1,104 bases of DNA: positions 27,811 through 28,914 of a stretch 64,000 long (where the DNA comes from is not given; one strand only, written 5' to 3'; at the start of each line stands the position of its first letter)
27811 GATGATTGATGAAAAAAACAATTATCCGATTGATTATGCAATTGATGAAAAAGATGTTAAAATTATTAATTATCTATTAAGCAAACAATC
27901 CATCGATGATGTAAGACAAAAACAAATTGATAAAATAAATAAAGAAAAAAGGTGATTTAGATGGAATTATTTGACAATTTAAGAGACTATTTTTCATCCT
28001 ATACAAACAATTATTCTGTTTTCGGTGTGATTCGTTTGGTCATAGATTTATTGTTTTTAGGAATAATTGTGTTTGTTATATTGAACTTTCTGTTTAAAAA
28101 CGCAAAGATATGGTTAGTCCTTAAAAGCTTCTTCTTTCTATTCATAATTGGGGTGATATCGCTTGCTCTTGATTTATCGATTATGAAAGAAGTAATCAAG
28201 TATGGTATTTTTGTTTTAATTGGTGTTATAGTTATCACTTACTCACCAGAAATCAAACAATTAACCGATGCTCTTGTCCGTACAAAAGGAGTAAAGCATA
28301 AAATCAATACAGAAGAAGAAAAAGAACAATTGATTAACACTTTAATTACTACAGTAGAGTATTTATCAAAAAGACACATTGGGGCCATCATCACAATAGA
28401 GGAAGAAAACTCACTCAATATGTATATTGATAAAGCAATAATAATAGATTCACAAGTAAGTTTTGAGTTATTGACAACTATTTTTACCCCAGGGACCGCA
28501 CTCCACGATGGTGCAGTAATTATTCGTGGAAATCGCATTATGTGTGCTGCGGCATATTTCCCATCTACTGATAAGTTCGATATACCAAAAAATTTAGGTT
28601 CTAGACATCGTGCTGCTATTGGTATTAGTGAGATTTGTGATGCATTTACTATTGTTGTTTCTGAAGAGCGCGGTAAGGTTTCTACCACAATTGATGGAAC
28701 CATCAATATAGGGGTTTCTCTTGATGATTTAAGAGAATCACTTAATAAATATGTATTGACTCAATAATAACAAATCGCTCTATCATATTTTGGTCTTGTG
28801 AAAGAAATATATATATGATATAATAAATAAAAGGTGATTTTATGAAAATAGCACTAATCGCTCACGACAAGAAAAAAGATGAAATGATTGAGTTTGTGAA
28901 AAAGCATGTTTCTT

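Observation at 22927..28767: Operon: a degenerate DUF4011/Upf1-like SF1 'helicase' (1489 aa), an overlapping ankyrin-repeat gene, and cdaA (c-di-AMP synthase)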

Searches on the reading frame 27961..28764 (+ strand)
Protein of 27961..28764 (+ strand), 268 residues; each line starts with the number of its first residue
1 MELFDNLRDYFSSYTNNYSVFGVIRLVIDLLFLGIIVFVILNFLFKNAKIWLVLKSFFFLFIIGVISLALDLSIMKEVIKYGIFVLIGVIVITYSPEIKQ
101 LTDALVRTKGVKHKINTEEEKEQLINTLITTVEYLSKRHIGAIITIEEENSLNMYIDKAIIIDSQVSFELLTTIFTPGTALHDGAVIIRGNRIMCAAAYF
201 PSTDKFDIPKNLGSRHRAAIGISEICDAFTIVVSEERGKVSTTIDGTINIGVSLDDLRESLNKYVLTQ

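Call 7: search_protein_families(library=pfam, proteins=[window:27961-28764:+], max_evalue=0.01)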
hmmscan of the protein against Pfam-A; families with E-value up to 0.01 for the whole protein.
window:27961-28764:+ (268 aa): 1 family
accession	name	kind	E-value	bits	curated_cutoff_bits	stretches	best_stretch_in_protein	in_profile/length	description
PF02457.21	DAC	-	5.2e-37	126.5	27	1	131-247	3-118/119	DisA bacterial checkpoint controller nucleotide-binding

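Call 8: search_protein_families(library=padloc, proteins=[window:27961-28764:+], max_evalue=0.01)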
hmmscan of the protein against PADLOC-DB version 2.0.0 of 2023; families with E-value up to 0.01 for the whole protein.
window:27961-28764:+ (268 aa): 0 families

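Call 21: search_protein_families(library=ncbifam, proteins=[window:27961-28764:+], max_evalue=0.01)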
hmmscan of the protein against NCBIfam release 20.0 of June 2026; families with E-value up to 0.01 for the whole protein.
window:27961-28764:+ (268 aa): 5 families
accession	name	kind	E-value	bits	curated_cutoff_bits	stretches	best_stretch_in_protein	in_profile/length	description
TIGR00159.1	TIGR00159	equivalog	4.9e-61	206.2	188.8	1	24-263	11-248/254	diadenylate cyclase CdaA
NF038328.1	c-di-AMP_CdaS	exception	3.7e-39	134.3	225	1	126-248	65-187/191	sporulation-specific diadenylate cyclase CdaS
NF038327.1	c-di-AMP_CdaM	exception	9.6e-39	132.9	225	1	83-249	8-175/196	diadenylate cyclase CdaM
NF041371.1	Diadnylcyc_Halo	equivalog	4.7e-09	36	430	1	183-248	194-261/270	diadenylate cyclase DacZ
NF010009.0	PRK13482.1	equivalog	6e-05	22.4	201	1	131-242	25-132/357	DNA integrity scanning diadenylate cyclase DisA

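Call 34: find_homologous_proteins(query=window:27961-28764:+, max_evalue=1e-30)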
Query window:27961-28764:+ (268 aa): 3426 proteins with E <= 1e-30 among 8000 candidates; the best 120 are listed.
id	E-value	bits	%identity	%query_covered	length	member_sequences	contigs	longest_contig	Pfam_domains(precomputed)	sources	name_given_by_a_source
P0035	3.9e-165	566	100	100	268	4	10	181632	PF02457.22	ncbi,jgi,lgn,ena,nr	ncbi:MAG TPA: diadenylate cyclase CdaA [Bacilli bacterium]|nr:diadenylate cyclase CdaA [Bacilli bact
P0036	5.8e-150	516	89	100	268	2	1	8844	PF02457.22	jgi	jgi:diadenylate cyclase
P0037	4.2e-140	484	82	100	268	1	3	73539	PF02457.22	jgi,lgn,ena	-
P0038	1.1e-131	456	78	100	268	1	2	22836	PF02457.22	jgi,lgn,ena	-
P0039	4.7e-90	320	57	100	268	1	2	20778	PF02457.22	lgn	-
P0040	1.6e-88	315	57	100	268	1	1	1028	PF02457.22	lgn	-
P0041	5.0e-88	313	56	99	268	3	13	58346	PF02457.22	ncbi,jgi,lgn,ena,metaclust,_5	jgi:diadenylate cyclase|metaclust:\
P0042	1.0e-82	296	53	100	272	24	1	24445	PF02457.22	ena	-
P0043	2.6e-82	294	54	99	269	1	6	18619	PF02457.22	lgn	-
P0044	1.0e-81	292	52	100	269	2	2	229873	PF02457.22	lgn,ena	-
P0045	3.2e-81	291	52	100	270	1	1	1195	PF02457.22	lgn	-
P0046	1.4e-74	269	51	100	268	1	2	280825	PF02457.22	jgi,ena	-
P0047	6.8e-74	267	51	99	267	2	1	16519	PF02457.22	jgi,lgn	jgi:diadenylate cyclase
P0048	5.0e-73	264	50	97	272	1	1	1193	PF02457.22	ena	-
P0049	6.2e-73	264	49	100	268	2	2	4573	PF02457.22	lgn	-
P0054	5.1e-72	261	47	99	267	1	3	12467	PF02457.22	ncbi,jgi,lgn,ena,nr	ncbi:MAG: TIGR00159 family protein [Acholeplasmataceae bacterium]|nr:TIGR00159 family protein [Achol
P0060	2.5e-71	258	49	100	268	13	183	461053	PF02457.22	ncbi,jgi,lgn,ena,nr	ncbi:MAG: diadenylate cyclase CdaA [Bacilli bacterium]|jgi:diadenylate cyclase|nr:TIGR00159 family p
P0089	6.5e-69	250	47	100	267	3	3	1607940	PF02457.22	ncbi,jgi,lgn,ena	jgi:diadenylate cyclase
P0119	3.7e-67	245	48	95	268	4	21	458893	PF02457.22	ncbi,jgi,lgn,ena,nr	ncbi:MAG TPA: diadenylate cyclase CdaA [Bacilli bacterium]|nr:MAG: DisA bacterial checkpoint control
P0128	2.2e-66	242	49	98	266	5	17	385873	PF02457.22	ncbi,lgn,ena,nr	ncbi:MAG: diadenylate cyclase CdaA [Bacilli bacterium]|nr:diadenylate cyclase CdaA [Bacilli bacteriu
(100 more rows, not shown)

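Call 35: find_encoding_contigs(protein=P0089, flank=9000, max_places=1)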
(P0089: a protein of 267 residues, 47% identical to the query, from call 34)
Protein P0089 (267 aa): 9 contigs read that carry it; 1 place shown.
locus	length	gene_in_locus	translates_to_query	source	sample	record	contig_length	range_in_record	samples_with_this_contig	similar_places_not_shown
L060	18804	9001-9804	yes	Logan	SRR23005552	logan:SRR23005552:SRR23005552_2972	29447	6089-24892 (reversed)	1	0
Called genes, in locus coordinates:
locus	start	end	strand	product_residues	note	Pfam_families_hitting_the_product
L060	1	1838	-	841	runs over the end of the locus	PF02867:Ribonuc_red_lgC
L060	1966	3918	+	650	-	PF02861:Clp_N (faint), PF05621:TniB (faint), PF13191:AAA_16 (weak), PF13173:AAA_14 (faint), PF00004:AAA, PF17871:AAA_lid_9, PF07724:AAA_2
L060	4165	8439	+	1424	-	PF00270:DEAD (faint), PF25199:nSTAND_NTPase5 (faint)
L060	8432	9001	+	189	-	PF12796:Ank_2, PF13857:Ank_5 (weak), PF13637:Ank_4, PF13857:Ank_5, PF12796:Ank_2, PF00023:Ank, PF13606:Ank_3 (weak), PF13637:Ank_4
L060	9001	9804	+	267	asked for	PF02457:DAC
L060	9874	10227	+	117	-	PF02142:MGS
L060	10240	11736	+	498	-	-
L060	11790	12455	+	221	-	PF01128:IspD, PF12804:NTP_transf_3 (weak)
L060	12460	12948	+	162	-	PF02542:YgbB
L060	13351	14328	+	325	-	PF04392:ABC_sub_bind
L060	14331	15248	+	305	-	PF02653:BPD_transp_2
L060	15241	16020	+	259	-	PF00005:ABC_tran, PF02463:SMC_N, PF13304:AAA_21 (faint)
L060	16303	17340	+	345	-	PF00389:2-Hacid_dh, PF02826:2-Hacid_dh_C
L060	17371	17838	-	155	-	PF00571:CBS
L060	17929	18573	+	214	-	PF09560:Spore_YunB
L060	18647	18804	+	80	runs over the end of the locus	PF01106:NifU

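Call 36: find_encoding_contigs(protein=P0060, flank=9000, max_places=1)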
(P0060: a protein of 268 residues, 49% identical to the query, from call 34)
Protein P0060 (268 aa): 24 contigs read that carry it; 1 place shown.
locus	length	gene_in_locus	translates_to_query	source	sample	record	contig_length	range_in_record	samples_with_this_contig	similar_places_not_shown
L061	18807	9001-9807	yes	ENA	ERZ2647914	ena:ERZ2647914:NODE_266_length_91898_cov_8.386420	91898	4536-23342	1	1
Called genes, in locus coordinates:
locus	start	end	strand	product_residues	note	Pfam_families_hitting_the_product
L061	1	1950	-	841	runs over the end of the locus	PF00317:Ribonuc_red_lgN (weak), PF02867:Ribonuc_red_lgC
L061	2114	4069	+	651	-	PF02861:Clp_N, PF05621:TniB (faint), PF00004:AAA, PF17871:AAA_lid_9, PF07724:AAA_2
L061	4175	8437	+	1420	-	PF00270:DEAD (weak)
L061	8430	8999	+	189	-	PF12796:Ank_2, PF13606:Ank_3 (faint), PF13857:Ank_5 (weak), PF13637:Ank_4 (weak), PF12796:Ank_2, PF13857:Ank_5, PF00023:Ank (weak), PF13637:Ank_4 (weak)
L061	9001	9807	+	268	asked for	PF02457:DAC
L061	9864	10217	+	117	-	PF02142:MGS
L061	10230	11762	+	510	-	PF00990:GGDEF (weak)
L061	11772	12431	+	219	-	PF01128:IspD, PF02348:CTP_transf_3 (weak), PF12804:NTP_transf_3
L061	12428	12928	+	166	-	PF02542:YgbB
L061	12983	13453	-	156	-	PF00571:CBS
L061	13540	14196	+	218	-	PF09560:Spore_YunB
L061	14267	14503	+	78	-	PF01106:NifU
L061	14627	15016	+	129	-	PF00575:S1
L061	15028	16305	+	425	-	PF00342:PGI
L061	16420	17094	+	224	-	PF01520:Amidase_3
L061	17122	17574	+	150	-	PF02367:TsaE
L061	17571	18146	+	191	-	PF00814:TsaD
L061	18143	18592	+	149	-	PF13302:Acetyltransf_3 (faint), PF00583:Acetyltransf_1, PF13673:Acetyltransf_10, PF13508:Acetyltransf_7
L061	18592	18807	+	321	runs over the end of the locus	PF00814:TsaD, PF22521:HypF_C_2 (weak)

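Call 37: find_encoding_contigs(protein=P0119, flank=9000, max_places=1)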
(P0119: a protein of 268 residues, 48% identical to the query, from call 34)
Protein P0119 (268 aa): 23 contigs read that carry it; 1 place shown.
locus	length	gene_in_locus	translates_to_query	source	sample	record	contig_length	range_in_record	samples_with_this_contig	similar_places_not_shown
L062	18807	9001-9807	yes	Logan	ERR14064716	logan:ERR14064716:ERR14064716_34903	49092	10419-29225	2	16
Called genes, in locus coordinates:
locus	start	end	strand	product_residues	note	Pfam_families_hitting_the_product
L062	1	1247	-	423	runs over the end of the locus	PF13167:GTP-bdg_N, PF16360:GTP-bdg_M, PF01926:MMR_HSR1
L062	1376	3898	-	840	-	PF00317:Ribonuc_red_lgN (weak), PF02867:Ribonuc_red_lgC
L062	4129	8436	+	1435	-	PF00270:DEAD (faint), PF13086:AAA_11 (faint), PF25199:nSTAND_NTPase5 (weak)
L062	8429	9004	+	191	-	PF12796:Ank_2, PF13857:Ank_5, PF13637:Ank_4 (weak), PF12796:Ank_2, PF13857:Ank_5, PF00023:Ank, PF13606:Ank_3, PF13637:Ank_4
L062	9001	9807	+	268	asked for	PF02457:DAC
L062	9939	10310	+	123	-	PF02142:MGS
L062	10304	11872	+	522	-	-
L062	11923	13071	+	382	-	PF01128:IspD, PF02542:YgbB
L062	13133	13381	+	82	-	PF01106:NifU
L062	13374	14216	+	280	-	PF04055:Radical_SAM, PF13186:SPASM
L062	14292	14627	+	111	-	PF00575:S1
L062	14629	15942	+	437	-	PF00342:PGI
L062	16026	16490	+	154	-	-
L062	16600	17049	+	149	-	PF02367:TsaE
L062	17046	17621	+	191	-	PF00814:TsaD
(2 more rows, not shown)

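Call 38: find_encoding_contigs(protein=P0128, flank=9000, max_places=1)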
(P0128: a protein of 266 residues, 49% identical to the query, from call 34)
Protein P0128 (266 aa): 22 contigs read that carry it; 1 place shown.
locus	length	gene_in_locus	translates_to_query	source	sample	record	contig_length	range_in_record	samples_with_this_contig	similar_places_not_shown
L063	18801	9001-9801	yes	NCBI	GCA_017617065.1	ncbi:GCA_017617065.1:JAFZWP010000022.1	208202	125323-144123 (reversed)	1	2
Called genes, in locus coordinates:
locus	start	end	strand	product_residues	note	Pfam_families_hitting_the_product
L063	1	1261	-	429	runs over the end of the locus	PF13167:GTP-bdg_N, PF16360:GTP-bdg_M, PF00009:GTP_EFTU (faint), PF00350:Dynamin_N (faint), PF01926:MMR_HSR1, PF02421:FeoB_N (weak), PF04670:Gtr1_RagA (weak)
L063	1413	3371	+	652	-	-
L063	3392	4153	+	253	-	PF04011:LemA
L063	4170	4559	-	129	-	-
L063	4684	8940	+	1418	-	-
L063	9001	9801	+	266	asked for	PF02457:DAC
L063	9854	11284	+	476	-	PF03606:DcuC, PF03553:Na_H_antiporter (weak)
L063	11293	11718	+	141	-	PF02698:DUF218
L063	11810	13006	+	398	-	PF00871:Acetate_kinase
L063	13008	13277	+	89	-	PF06949:DUF1292 (weak)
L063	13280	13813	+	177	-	PF02915:Rubrerythrin, PF21349:RUBY_RBDX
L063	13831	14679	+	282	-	PF06966:DUF1295, PF02544:Steroid_dh (weak), PF04140:ICMT (weak)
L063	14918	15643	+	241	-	PF00005:ABC_tran, PF13304:AAA_21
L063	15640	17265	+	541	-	PF09847:12TM_1, PF16949:ABC_tran_2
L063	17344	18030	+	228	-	PF13302:Acetyltransf_3, PF26273:Gly_zipper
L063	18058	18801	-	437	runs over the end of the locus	PF02040:ArsB, PF03600:CitMHS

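Call 64: search_protein_families(library=pfam, proteins=[L061:10230-11759:+, L060:10240-11733:+], max_evalue=0.1)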
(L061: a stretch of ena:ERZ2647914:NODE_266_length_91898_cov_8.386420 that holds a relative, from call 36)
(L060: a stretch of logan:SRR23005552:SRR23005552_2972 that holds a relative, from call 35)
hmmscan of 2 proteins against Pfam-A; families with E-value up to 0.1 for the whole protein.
L061:10230-11759:+ (510 aa): 1 family
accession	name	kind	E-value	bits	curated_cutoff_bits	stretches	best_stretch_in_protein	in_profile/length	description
PF00990.26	GGDEF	-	2.4e-06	27.8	23.8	1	340-471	25-155/161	Diguanylate cyclase, GGDEF domain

L060:10240-11733:+ (498 aa): 3 families
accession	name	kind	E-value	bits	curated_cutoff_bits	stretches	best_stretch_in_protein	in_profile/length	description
PF00990.26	GGDEF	-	0.00092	19.5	23.8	1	328-465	19-158/161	Diguanylate cyclase, GGDEF domain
PF24841.1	DUF7719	-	0.017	15.3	25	1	85-106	14-35/69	Domain of unknown function (DUF7719)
PF08447.18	PAS_3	-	0.066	13.9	25.6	0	254-310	23-86/89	PAS fold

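Call 92: find_related_loci(query=A6, collection=metagenome_contigs, flank=7000)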
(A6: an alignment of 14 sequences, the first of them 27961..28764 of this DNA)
Query A6 (268 aa) in metagenome_contigs; peptide patterns used: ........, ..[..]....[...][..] (x = any residue, [..] = any of these).
599 stretches matched a pattern (row limit reached: there are more); 586 encode a relative of the query (tblastn E <= 1e-3); the best 80 are kept; 80 distinct loci.
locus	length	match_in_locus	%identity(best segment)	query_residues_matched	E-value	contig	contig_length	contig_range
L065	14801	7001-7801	47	1-268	2e-75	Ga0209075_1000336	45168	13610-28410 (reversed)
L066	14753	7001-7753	48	18-268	4e-69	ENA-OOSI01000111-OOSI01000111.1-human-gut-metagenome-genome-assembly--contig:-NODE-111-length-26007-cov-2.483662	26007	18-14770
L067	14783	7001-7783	43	3-268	3e-61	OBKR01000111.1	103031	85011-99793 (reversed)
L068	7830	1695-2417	39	19-258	4e-53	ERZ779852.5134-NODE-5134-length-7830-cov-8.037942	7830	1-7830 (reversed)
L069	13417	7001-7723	39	19-258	4e-53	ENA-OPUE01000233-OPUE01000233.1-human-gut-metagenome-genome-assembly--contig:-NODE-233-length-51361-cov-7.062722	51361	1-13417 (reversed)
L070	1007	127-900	38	1-265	3e-52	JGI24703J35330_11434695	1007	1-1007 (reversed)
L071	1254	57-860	35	1-263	4e-51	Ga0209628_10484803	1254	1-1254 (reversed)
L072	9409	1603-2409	36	3-265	2e-48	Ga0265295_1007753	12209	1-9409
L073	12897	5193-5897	37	9-248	1e-48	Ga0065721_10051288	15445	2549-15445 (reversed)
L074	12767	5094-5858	38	1-262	1e-48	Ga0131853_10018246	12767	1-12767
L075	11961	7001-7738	37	16-261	9e-48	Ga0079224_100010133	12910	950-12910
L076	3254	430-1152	37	23-265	3e-47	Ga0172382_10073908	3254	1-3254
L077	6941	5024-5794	37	2-265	4e-47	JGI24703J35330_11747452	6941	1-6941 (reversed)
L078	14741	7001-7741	39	21-268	4e-47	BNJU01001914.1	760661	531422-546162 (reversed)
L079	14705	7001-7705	35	9-248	7e-47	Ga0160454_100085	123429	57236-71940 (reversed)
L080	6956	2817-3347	50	82-265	1e-46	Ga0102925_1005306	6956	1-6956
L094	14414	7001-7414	51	128-265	2e-43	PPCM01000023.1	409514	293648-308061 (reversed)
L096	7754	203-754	46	82-265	3e-43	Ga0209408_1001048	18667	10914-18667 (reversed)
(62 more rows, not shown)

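Call 96: search_protein_families(library=pfam, alignment_id=A7, max_evalue=0.001)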
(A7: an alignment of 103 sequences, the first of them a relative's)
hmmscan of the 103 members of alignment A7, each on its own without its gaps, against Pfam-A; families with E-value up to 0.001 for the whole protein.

A. member 1, L068:2476-3858:+ (461 aa): 1 family
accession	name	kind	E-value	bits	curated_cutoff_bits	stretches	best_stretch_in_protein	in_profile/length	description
PF07949.17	YbbR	-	2.8e-24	85.7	22.3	2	285-363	1-81/81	YbbR-like protein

B. families by the number of members that match (of 103 scanned): 64 families (the first 25 are shown)
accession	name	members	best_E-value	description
PF07949.17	YbbR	50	7.7e-42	YbbR-like protein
PF02878.22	PGM_PMM_I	22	1.2e-47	Phosphoglucomutase/phosphomannomutase, alpha/beta/alpha domain I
PF02880.22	PGM_PMM_III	21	6.6e-43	Phosphoglucomutase/phosphomannomutase, alpha/beta/alpha domain III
PF02879.22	PGM_PMM_II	21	1.3e-18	Phosphoglucomutase/phosphomannomutase, alpha/beta/alpha domain II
PF00408.26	PGM_PMM_IV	20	8.8e-22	Phosphoglucomutase/phosphomannomutase, C-terminal domain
PF21688.3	FAD-depend_C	5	2.3e-77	FAD-dependent protein, C-terminal domain-like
PF01266.30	DAO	5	8.1e-13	FAD dependent oxidoreductase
PF03486.20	HI0933_like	5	4.4e-09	HI0933-like protein Rossmann domain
PF07992.20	Pyr_redox_2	5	9.1e-09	Pyridine nucleotide-disulphide oxidoreductase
PF13450.12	NAD_binding_8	5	6.5e-07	NAD(P)-binding Rossmann-like domain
PF00890.30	FAD_binding_2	4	7.5e-09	FAD binding domain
PF12831.13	FAD_oxidored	4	2.1e-05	FAD dependent oxidoreductase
PF13738.12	Pyr_redox_3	4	4.2e-05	Pyridine nucleotide-disulphide oxidoreductase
PF00990.26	GGDEF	3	6.1e-10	Diguanylate cyclase, GGDEF domain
PF00483.29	NTP_transferase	3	1.5e-08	Nucleotidyl transferase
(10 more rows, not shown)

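Call 99: search_protein_families(library=pfam, proteins=[L094:7486-8292:+, L094:8366-10708:+, L094:10727-11878:+, L072:2608-4191:+, L072:4191-4712:+, L072:4712-5836:+, L080:3456-5792:+, L080:1189-2121:+, L080:2117-2614:+, L096:825-3206:+], max_evalue=0.001)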
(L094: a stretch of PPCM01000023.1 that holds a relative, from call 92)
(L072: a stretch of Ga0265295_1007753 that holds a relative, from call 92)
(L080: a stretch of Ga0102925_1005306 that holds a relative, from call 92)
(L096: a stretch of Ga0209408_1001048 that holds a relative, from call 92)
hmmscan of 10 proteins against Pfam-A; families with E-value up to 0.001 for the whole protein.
L094:7486-8292:+ (269 aa): 3 families
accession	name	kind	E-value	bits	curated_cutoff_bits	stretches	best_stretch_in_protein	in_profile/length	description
PF18765.7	Polbeta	-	1e-06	29.2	26.9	1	4-72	2-71/93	Polymerase beta, Nucleotidyltransferase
PF01909.29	NTP_transf_2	-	5.9e-05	23.8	21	1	5-89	4-76/93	Nucleotidyltransferase domain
PF13228.11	DUF4037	-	0.00018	22.6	22.1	1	119-207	14-99/101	Domain of unknown function (DUF4037)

L094:8366-10708:+ (781 aa): 0 families

L094:10727-11878:+ (384 aa): 3 families
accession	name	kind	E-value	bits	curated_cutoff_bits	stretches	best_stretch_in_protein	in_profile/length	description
PF00990.26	GGDEF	-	5e-09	36.6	23.8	1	235-371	18-156/161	Diguanylate cyclase, GGDEF domain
PF08447.18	PAS_3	-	0.00016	22.3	25.6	1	130-206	3-81/89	PAS fold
PF25239.1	WHD_CHMP7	-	0.00095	19.8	27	0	219-263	12-59/74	Charged multivesicular body protein 7, winged helix domain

L072:2608-4191:+ (528 aa): 1 family
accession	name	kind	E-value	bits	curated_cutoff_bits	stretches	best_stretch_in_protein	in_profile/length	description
PF00990.26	GGDEF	-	9.5e-08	32.4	23.8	1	380-514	20-156/161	Diguanylate cyclase, GGDEF domain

L072:4191-4712:+ (174 aa): 1 family
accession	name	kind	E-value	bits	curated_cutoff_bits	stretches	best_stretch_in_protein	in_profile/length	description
PF01812.26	5-FTHF_cyc-lig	-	4e-34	118.6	27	1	3-170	1-184/186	5-formyltetrahydrofolate cyclo-ligase family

L072:4712-5836:+ (375 aa): 3 families
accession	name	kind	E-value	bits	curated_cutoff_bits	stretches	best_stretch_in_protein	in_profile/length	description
PF02542.21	YgbB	-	7e-60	202.3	26.7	1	217-370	1-154/155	YgbB family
PF01128.25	IspD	-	8.9e-39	134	27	1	4-212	3-220/221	2-C-methyl-D-erythritol 4-phosphate cytidylyltransferase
PF12804.13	NTP_transf_3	-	1e-06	29.4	27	1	4-117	1-115/160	MobA-like NTP transferase domain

L080:3456-5792:+ (779 aa): 0 families

L080:1189-2121:+ (311 aa): 2 families
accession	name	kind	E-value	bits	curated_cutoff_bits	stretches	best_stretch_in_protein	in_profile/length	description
PF00535.33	Glycos_transf_2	-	1.7e-24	87.1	23.3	1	10-168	3-163/168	Glycosyl transferase family 2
PF10111.15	Glyco_tranf_2_2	-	1.6e-05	25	27.3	1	9-99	2-91/276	Glycosyltransferase like family 2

L080:2117-2614:+ (166 aa): 1 family
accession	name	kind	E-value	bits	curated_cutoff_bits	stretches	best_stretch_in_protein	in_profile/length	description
PF04138.20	GtrA_DPMS_TM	-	2.3e-11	44.3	26.1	1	20-147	2-112/117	GtrA/DPMS, transmembrane domain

L096:825-3206:+ (794 aa): 2 families
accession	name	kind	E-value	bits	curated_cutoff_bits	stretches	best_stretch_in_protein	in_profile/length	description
PF14864.11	Alkyl_sulf_C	-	4.5e-06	27.4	27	1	520-597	34-114/125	Alkyl sulfatase C-terminal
PF02036.22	SCP2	-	0.00064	20.5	21.3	0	511-596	12-100/101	SCP-2 sterol transfer family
